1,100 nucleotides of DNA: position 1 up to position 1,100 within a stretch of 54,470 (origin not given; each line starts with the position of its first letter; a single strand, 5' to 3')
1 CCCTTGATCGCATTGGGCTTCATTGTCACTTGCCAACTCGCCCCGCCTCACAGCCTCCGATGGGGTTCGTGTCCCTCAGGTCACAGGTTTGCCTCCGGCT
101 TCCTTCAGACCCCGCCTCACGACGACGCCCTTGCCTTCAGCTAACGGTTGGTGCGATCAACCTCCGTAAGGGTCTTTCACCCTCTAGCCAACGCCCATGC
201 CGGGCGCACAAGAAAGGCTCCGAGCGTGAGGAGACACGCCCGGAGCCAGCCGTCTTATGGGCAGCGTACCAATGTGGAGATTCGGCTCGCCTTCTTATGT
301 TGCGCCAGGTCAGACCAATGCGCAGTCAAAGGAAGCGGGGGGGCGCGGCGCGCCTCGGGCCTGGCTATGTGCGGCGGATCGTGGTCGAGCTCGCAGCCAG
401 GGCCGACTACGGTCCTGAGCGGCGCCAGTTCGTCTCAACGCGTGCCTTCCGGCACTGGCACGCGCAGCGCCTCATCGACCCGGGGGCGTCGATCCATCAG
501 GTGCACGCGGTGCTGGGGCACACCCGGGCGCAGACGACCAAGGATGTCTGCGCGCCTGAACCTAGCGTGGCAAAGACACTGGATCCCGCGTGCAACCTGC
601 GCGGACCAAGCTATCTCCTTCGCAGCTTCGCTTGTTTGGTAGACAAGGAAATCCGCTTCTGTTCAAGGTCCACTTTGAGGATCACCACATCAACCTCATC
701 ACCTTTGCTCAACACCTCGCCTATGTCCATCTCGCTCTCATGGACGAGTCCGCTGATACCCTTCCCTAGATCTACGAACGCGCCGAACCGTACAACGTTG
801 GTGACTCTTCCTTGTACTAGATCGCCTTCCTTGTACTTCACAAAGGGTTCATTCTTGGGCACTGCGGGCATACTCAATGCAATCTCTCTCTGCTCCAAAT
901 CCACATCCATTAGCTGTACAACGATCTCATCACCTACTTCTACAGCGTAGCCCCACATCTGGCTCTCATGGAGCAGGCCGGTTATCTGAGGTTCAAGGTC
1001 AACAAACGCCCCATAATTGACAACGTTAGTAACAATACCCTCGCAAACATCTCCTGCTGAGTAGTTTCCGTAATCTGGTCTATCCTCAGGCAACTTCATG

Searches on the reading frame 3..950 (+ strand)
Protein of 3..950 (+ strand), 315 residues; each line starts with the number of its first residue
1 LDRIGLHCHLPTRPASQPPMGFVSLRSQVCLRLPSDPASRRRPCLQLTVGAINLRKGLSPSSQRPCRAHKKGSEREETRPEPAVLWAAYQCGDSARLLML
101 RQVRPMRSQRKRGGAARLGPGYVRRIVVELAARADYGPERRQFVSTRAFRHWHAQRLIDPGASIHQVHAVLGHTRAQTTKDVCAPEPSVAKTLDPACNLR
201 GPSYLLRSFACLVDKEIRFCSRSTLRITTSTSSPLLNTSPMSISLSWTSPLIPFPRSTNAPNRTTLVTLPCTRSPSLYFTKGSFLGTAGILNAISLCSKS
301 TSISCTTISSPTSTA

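Call 88: search_protein_families(library=pfam, proteins=[window:3-950:+], max_evalue=0.01)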
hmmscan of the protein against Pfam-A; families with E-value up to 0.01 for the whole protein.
window:3-950:+ (315 aa): 1 family
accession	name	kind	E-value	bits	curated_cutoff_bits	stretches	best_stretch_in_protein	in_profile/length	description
PF00589.27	Phage_integrase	-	0.0013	19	27.1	1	131-180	118-163/172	Phage integrase family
